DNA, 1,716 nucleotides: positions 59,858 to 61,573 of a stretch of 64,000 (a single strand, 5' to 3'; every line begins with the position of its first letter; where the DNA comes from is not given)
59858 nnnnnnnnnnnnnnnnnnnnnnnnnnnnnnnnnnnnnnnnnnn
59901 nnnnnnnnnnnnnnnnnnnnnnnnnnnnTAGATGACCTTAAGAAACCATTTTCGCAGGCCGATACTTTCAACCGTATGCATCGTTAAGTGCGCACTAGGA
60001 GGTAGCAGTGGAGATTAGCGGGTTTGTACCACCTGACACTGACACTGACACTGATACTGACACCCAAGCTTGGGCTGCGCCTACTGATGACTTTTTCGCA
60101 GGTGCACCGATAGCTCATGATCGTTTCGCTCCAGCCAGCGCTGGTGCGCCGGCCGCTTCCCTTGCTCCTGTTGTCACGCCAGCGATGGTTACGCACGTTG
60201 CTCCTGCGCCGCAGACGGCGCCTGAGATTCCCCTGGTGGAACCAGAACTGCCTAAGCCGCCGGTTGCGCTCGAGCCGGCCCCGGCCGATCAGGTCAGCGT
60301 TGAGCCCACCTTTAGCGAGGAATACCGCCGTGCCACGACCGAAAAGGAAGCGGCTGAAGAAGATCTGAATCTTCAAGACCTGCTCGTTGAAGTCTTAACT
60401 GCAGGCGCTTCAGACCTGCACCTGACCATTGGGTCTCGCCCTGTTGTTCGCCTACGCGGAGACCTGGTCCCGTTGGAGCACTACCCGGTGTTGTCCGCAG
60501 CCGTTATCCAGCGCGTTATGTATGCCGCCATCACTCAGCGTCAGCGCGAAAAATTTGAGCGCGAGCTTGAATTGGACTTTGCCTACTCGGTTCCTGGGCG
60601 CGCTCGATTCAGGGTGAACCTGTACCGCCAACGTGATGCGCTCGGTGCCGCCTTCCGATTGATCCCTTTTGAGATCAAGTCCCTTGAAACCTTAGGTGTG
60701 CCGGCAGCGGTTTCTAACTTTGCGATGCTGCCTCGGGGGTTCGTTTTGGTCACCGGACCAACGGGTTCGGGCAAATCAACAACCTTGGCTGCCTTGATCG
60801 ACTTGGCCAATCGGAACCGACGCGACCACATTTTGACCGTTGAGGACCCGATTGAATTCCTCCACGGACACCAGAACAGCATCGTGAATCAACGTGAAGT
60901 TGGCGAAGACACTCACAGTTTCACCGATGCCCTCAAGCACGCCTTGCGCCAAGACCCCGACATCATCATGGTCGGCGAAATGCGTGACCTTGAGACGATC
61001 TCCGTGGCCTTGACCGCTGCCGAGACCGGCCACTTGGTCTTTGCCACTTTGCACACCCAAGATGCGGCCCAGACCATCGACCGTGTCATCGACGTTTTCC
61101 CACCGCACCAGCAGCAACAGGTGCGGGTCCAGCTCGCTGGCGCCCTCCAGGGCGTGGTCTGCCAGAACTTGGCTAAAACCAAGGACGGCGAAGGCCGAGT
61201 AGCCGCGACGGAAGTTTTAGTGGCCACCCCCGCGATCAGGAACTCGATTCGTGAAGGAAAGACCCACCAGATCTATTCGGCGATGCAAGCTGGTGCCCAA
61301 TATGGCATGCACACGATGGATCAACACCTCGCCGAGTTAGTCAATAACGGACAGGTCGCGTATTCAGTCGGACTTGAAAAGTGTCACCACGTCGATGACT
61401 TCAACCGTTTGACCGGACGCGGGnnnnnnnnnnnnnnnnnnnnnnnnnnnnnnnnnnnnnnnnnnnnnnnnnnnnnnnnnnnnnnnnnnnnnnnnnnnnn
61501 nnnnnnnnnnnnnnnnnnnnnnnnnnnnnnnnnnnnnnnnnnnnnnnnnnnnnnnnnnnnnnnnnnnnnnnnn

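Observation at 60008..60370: PilT with a ~120-aa disordered N-terminal extension encoded partly by a (GACACT)5 microsatellite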

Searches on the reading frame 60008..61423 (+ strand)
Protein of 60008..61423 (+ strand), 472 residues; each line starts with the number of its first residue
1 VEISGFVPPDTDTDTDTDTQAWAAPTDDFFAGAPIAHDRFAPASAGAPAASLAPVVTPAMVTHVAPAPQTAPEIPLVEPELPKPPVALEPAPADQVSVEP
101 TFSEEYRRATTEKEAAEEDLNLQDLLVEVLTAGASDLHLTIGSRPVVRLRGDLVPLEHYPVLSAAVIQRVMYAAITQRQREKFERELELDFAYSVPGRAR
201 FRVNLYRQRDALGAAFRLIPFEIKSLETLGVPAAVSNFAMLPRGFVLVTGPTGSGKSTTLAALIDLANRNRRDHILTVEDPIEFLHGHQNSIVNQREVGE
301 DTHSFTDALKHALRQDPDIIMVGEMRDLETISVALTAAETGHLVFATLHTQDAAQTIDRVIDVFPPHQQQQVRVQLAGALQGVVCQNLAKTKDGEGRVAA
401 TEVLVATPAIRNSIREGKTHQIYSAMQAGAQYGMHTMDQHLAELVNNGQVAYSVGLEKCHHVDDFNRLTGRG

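Call 4: search_protein_families(library=pfam, proteins=[window:60008-61423:+], max_evalue=0.01)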
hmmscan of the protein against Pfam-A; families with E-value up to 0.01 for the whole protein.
window:60008-61423:+ (472 aa): 13 families
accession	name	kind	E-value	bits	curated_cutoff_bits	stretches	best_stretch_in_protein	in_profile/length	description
PF00437.27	T2SSE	-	3.7e-48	164.5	24.9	1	122-423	12-306/370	Type II/IV secretion system protein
PF13401.12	AAA_22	-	1.2e-05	26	27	1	243-326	5-94/130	AAA domain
PF13555.12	AAA_29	-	0.00014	22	27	1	239-265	18-44/61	P-loop containing region of AAA domain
PF25199.1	nSTAND_NTPase5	-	0.00018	21.8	34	1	244-291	42-89/145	Novel STAND NTPase 5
PF13604.12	AAA_30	-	0.00047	20.4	27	1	233-270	8-45/191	AAA domain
PF13191.12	AAA_16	-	0.00053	21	32.6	1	244-274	25-52/167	AAA ATPase domain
PF04851.21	ResIII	-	0.0019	18.5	22.5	1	246-350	26-109/164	Type III restriction enzyme, res subunit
PF06414.18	Zeta_toxin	-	0.0031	17.4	22.3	1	246-342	19-122/199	Zeta toxin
PF13476.12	AAA_23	-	0.0034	18.5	27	1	242-263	18-39/201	AAA domain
PF00004.35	AAA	-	0.007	17.3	21.2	0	246-328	1-69/131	ATPase family associated with various cellular activities (AAA)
PF13245.12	AAA_19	-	0.0072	16.9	25.1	0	240-272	8-40/134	AAA domain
PF00005.33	ABC_tran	-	0.0086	17.1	25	0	244-289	12-60/137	ABC transporter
PF01580.24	FtsK_SpoIIIE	-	0.0096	15.8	24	0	242-264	39-60/221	FtsK/SpoIIIE family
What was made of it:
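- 60008..61426 (+): pilT gene: 472-aa type IVa pilus retraction ATPase, stop codon included. Pfam T2SSE (call 4).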

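Call 5: search_protein_families(library=ncbifam, proteins=[window:60008-61423:+], max_evalue=0.01)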
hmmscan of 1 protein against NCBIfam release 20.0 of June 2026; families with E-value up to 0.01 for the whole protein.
window:60008-61423:+ (472 aa): 19 families
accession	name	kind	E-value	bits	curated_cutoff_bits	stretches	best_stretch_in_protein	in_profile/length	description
TIGR01420.1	pilT_fam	subfamily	1.6e-144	481.3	319.1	1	122-461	2-340/343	PilT/PilU family type 4a pilus ATPase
TIGR02525.1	plasmid_TraJ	equivalog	2.1e-48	165.2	368.3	1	121-416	11-324/372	plasmid transfer ATPase TraJ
TIGR02538.1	type_IV_pilB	equivalog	2.7e-42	145.1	675.65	1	241-386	314-457/564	type IV-A pilus assembly ATPase PilB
TIGR02533.1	type_II_gspE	equivalog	8.5e-42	143.4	630.25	1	238-363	238-359/486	type II secretion system ATPase GspE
TIGR02524.1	dot_icm_DotB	equivalog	1.2e-40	139.9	463.3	1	122-428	6-323/358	Dot/Icm type IV secretion system ATPase DotB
NF007755.0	PRK10436.1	equivalog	1.4e-38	132.7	617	1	109-388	76-354/465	type II secretion system protein GspE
NF041000.1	ATPase_ComGA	equivalog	3.7e-36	124.5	300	1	237-389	122-265/267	competence type IV pilus ATPase ComGA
NF053534.1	T4PilAsmATPsTfpB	equivalog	1.1e-35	123.1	850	1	238-389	331-472/584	type IV pilus assembly ATPase TfpB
NF058587.1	archaellum_moto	equivalog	1.2e-19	70.4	550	1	246-360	278-393/527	archaellum flagellar ATPase motor FlaI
TIGR02782.1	TrbB_P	equivalog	6.5e-17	61.8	304.55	1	240-392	133-282/303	P-type conjugative transfer ATPase TrbB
TIGR03819.1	heli_sec_ATPase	hypoth_equivalog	9e-16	58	373.15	1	243-399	178-336/340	TadA family conjugal transfer-associated ATPase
TIGR02788.1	VirB11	equivalog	1.5e-14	53.8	249.95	1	239-364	140-266/308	P-type DNA transfer ATPase VirB11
NF010469.0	PRK13894.1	subfamily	2.1e-13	50.3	508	1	245-374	151-278/320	conjugal transfer ATPase TrbB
NF053672.1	bindosome_BasE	exception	1.2e-11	44.1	1000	1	245-373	272-401/512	bindosome assembly system ATPase subunit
NF010407.0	PRK13833.1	subfamily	2.5e-11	43.6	499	1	238-385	139-284/323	conjugal transfer protein TrbB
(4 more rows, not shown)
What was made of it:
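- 60008..61426 (+): TIGR01420 scores 481 bits against a cut-off of 319 (call 5).
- On PilT (type IVa pilus retraction ATPase, TIGR01420 PilT/PilU family): 481.3 bits against a cut-off of 319.1; residues 122-461 match model positions 2-340 of 343 (call 5).
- Checked: TIGR01420 pilT_fam matches residues 122-461 to model positions 2-340 of 343 (481 bits, cut-off 319; call 5), and Pfam T2SSE matches 122-423 (call 4), so the 120-aa extension is real.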

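Call 8: find_homologous_proteins(query=window:60008-61423:+, max_evalue=1e-10)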
Query window:60008-61423:+ (472 aa): 8000 proteins with E <= 1e-10 among 8000 candidates; the best 120 are listed.
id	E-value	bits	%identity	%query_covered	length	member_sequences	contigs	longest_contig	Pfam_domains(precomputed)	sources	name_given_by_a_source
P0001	0.0e+0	1026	99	100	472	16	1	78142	PF00437.27,PF13401.13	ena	-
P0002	4.1e-242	822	79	100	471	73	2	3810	PF00437.27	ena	-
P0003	1.5e-209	715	75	96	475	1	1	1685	PF00437.27,PF13401.13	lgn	-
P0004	1.6e-209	715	75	96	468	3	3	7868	PF00437.27,PF13401.13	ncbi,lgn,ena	-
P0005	3.0e-208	710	81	81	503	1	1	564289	PF00437.27,PF13401.13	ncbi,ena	-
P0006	8.4e-207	706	79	86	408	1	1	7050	PF00437.27,PF13401.13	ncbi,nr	ncbi:MAG TPA: type IV pili twitching motility protein PilT [Actinobacteria bacterium]|nr:type IV pil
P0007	3.2e-206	704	77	86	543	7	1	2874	PF00437.27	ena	-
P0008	2.7e-201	687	78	83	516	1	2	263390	PF00437.27,PF13401.13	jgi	jgi:twitching motility protein PilT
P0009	1.0e-200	685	63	100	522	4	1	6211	PF00437.27,PF13401.13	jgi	jgi:twitching motility protein PilT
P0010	1.2e-200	685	78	85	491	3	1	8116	PF00437.27,PF13401.13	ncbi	-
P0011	1.2e-199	682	79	78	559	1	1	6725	PF00437.27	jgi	jgi:twitching motility protein PilT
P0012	1.4e-199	682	72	91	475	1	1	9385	PF00437.27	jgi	jgi:twitching motility protein PilT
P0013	4.6e-199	680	77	86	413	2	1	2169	PF00437.27,PF13401.13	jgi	jgi:twitching motility protein PilT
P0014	4.8e-199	680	75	86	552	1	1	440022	PF00437.27,PF13401.13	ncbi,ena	-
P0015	5.3e-199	680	74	90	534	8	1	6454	PF00437.27,PF13401.13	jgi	jgi:twitching motility protein PilT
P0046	1.1e-194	666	80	77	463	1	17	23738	PF00437.27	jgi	jgi:twitching motility protein PilT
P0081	9.9e-193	659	78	78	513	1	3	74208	PF00437.27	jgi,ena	-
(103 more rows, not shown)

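Call 10: list_cluster_members(proteins=[P0001, P0002, window:60008-61423:+])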
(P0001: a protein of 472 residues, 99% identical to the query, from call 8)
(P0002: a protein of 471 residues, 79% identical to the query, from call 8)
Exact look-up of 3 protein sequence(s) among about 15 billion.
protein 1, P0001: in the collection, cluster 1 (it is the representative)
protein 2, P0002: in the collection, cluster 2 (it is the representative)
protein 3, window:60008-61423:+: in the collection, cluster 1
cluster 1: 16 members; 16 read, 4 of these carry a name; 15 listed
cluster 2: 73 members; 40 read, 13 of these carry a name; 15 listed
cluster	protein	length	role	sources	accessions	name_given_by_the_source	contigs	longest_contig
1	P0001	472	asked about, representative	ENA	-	-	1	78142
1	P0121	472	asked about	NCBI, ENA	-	-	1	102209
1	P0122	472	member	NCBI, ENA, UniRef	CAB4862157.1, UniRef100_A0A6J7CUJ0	unannotated protein [freshwater metagenome] | Unannotated protein n=1 Tax=freshwater metagenome TaxID=449393 RepID=A0A6J7CUJ0_9ZZZZ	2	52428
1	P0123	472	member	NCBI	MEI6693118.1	MAG: PilT/PilU family type 4a pilus ATPase [Actinomycetes bacterium]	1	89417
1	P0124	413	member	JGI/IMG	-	twitching motility protein PilT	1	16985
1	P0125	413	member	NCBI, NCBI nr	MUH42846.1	MAG: PilT/PilU family type 4a pilus ATPase [Actinobacteria bacterium] | PilT/PilU family type 4a pilus ATPase [Actinomycetota bacterium]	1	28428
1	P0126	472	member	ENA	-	-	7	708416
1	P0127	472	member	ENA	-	-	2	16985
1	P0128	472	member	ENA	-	-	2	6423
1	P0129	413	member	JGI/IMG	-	-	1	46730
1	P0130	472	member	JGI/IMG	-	-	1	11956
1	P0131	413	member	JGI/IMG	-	-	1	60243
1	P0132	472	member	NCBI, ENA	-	-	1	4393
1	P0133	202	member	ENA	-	-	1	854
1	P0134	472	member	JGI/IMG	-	-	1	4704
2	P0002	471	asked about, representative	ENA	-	-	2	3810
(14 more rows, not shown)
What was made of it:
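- Closest known: Actinomycetota PilT orthologues in public MAGs. Same: Annotated as PilT/PilU family type 4a pilus ATPase (calls 8, 10).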

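Call 12: find_related_loci(query=window:60008-61423:+, collection=genome_contigs, flank=6000)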
Query window:60008-61423:+ (472 aa) in genome_contigs; peptide patterns used: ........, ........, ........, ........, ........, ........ (x = any residue, [..] = any of these).
600 stretches matched a pattern (row limit reached: there are more); 592 encode a relative of the query (tblastn E <= 1e-3); the best 80 are kept; 80 distinct loci.
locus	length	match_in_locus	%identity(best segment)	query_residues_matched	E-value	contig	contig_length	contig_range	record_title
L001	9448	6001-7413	79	1-472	0e+0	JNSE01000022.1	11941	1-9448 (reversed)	MAG: actinobacterium acAMD-2 AMD-COM-C3358, whole genome shotgun sequence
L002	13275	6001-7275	75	59-472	0e+0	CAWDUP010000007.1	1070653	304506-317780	MAG: uncultured Actinomycetota bacterium isolate MFD05442.bin.1.346 genome assembly, contig: contig_9022, whole genome s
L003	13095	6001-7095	78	106-471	0e+0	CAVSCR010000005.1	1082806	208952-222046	MAG: uncultured Actinomycetota bacterium isolate MFD02134.bin.1.63 genome assembly, contig: contig_7308, whole genome sh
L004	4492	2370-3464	73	108-472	0e+0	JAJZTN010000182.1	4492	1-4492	MAG: Actinomycetes bacterium isolate SKS3.bin76 NODE_33048_length_4492_cov_2.425659, whole genome shotgun sequence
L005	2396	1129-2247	70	99-471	0e+0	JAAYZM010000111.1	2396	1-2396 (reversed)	MAG: Actinomycetales bacterium isolate AS06rmzACSIP_319 103741_AS06, whole genome shotgun sequence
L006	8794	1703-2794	71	108-471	2e-174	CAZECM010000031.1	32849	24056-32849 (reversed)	MAG TPA_asm: uncultured Cellulomonadaceae bacterium isolate SRP344714_co1_16 genome assembly, contig: NODE_2696_length_3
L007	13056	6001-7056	73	120-471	3e-174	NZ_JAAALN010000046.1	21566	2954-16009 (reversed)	Kineococcus siccus strain R8 NODE_46_length_21566_cov_11.721069, whole genome shotgun sequence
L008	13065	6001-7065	65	117-471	6e-152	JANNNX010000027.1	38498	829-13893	MAG: Actinomycetes bacterium isolate SOY_34_metabat_58 SOY_34_k141_2456839, whole genome shotgun sequence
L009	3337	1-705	94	238-472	1e-154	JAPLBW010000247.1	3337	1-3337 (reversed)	MAG: Actinomycetota bacterium isolate LacPavin_0419_WC53_MAG_58_7 LacPavin_0419_WC53_scaffold_357433, whole genome shotg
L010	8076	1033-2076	56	120-468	2e-125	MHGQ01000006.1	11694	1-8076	MAG: Omnitrophica WOR_2 bacterium RIFCSPHIGHO2_02_FULL_50_17 rifcsphigho2_02_scaffold_11300, whole genome shotgun sequen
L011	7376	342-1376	55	120-465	8e-123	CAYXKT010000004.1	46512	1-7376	MAG TPA_asm: uncultured bacterium isolate binchicken_co88_438 genome assembly, contig: NODE_785_length_46512_cov_30.1993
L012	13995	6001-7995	52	118-468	2e-121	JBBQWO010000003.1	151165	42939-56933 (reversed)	MAG: Fimbriimonadales bacterium isolate Co_metawrap_2059 Cmw_2059_k141_16423753_length_151165_cov_11.0000, whole genome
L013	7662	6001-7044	55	121-468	3e-121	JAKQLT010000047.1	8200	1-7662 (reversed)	MAG: Candidatus Omnitrophota bacterium isolate USDV_maxbin.202 k141_513102, whole genome shotgun sequence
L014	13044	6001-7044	54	120-468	1e-120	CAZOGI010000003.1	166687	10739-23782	MAG TPA_asm: uncultured Planctomycetales bacterium isolate binchicken_co115_127 genome assembly, contig: NODE_132_length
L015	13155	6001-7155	51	79-465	9e-120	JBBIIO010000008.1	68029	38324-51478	MAG: Armatimonadota bacterium isolate MTF170219_bin_140 NODE_295_length_68029_cov_4.37313, whole genome shotgun sequence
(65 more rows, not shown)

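Call 34: predict_structure(alignment_id=A1)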
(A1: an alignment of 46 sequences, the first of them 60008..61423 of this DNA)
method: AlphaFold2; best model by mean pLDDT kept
length: 472 residues; sequences in the alignment: 46
mean_pLDDT: 54.0   pTM: 0.34
mean pLDDT of the five models: 54.0, 51.9, 51.4, 51.0, 48.3
residues with pLDDT >= 90: 29; 70-90: 80; 50-70: 96; < 50: 267
segments of 3 or more residues with pLDDT < 50: 1-8, 11-41, 43-53, 55-65, 93-100, 105-117, 224-226, 228-321, 339-345, 381-392, 396-409, 425-445, 448-472
pLDDT, mean of each block of 10 residues (from residue 1): 43 39 41 38 40 46 51 56 56 45 46 56 91 89 90 89 89 81 77 81 78 81 48 35 37 38 38 39 39 33 43 42 54 52 47 59 74 59 41 47 42 59 49 39 48 39 41 38
secondary structure, 60 per line:
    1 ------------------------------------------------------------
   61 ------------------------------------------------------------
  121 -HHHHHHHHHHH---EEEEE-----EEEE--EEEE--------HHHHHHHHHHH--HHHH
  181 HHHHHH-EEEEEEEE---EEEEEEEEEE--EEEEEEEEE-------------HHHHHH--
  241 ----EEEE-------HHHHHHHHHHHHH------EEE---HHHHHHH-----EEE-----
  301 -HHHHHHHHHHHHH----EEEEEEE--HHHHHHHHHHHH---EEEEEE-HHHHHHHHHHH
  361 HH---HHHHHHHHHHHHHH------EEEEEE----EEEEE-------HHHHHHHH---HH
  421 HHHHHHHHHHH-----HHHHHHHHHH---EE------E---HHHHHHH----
elements in order: H122-132 E136-140 E146-149 E152-155 H164-174 H177-186 E188-195 E199-208 E211-219 H233-238 E245-248 H256-268 E275-277 H281-287 E293-295 H302-314 E319-325 H328-339 E343-348 H350-362 H366-379 E386-391 E396-400 H408-415 H419-431 H437-446 H462-468
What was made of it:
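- On Intrinsically disordered tail with short linear motifs: AF2 shows no helix or strand at 1-120, with pLDDT 38-56, but the model is weak overall (call 34).
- The AF2 model is poor overall (mean pLDDT 54), so low confidence in the tail is not specific (call 34).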

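Call 37: find_encoding_contigs(protein=P0126, flank=10000, max_places=3)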
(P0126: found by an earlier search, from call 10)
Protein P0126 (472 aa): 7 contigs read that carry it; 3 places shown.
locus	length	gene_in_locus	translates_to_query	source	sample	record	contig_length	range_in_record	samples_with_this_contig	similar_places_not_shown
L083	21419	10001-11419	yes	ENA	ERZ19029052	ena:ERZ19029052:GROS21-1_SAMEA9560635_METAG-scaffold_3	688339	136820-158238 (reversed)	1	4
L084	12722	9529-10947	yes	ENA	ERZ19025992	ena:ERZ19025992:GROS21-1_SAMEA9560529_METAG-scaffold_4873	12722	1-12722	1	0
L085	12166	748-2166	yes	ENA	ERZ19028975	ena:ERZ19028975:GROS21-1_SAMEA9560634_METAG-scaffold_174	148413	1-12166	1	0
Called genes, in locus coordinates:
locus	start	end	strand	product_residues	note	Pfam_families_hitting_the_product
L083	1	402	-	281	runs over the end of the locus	PF00583:Acetyltransf_1 (weak), PF12746:GNAT_acetyltran (weak), PF08445:FR47, PF13508:Acetyltransf_7 (weak)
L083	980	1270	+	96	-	-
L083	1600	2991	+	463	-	PF05496:RuvB_N, PF13191:AAA_16 (faint), PF14532:Sigma54_activ_2 (weak), PF00004:AAA, PF07728:AAA_5 (weak), PF16193:AAA_assoc_2, PF12002:MgsA_C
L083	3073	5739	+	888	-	PF01411:tRNA-synt_2c, PF07973:tRNA_SAD, PF02272:DHHA1 (weak)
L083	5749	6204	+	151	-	PF03652:RuvX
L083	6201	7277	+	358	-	PF02618:YceG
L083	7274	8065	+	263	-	PF08501:Shikimate_dh_N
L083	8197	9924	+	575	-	PF05157:MshEN, PF00437:T2SSE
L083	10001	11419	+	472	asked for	PF00437:T2SSE, PF13401:AAA_22 (faint)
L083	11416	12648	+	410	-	PF28597:T2SSF_N, PF00482:T2SSF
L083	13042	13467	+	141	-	PF07963:N_methyl, PF16732:ComP_DUS (faint)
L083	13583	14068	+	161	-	PF07963:N_methyl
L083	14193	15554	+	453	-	PF07963:N_methyl (faint)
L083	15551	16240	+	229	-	PF07963:N_methyl (weak)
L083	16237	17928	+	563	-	-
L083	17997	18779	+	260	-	PF06750:A24_N_bact, PF01478:Peptidase_A24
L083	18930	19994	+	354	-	PF11104:PilM_2, PF25216:Volactin (faint), PF14450:FtsA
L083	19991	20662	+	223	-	PF05137:PilN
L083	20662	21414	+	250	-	PF04350:PilO (faint), PF10741:T2SSM_b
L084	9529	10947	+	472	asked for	PF00437:T2SSE, PF13401:AAA_22 (faint)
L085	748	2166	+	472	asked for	PF00437:T2SSE, PF13401:AAA_22 (faint)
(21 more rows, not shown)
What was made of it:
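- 60008..61426 (+): The gene lies between pilB and pilC (calls 4, 37).
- Operon context: call 4 for the window; call 37 for the same species, with pilD and pilMNO downstream.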
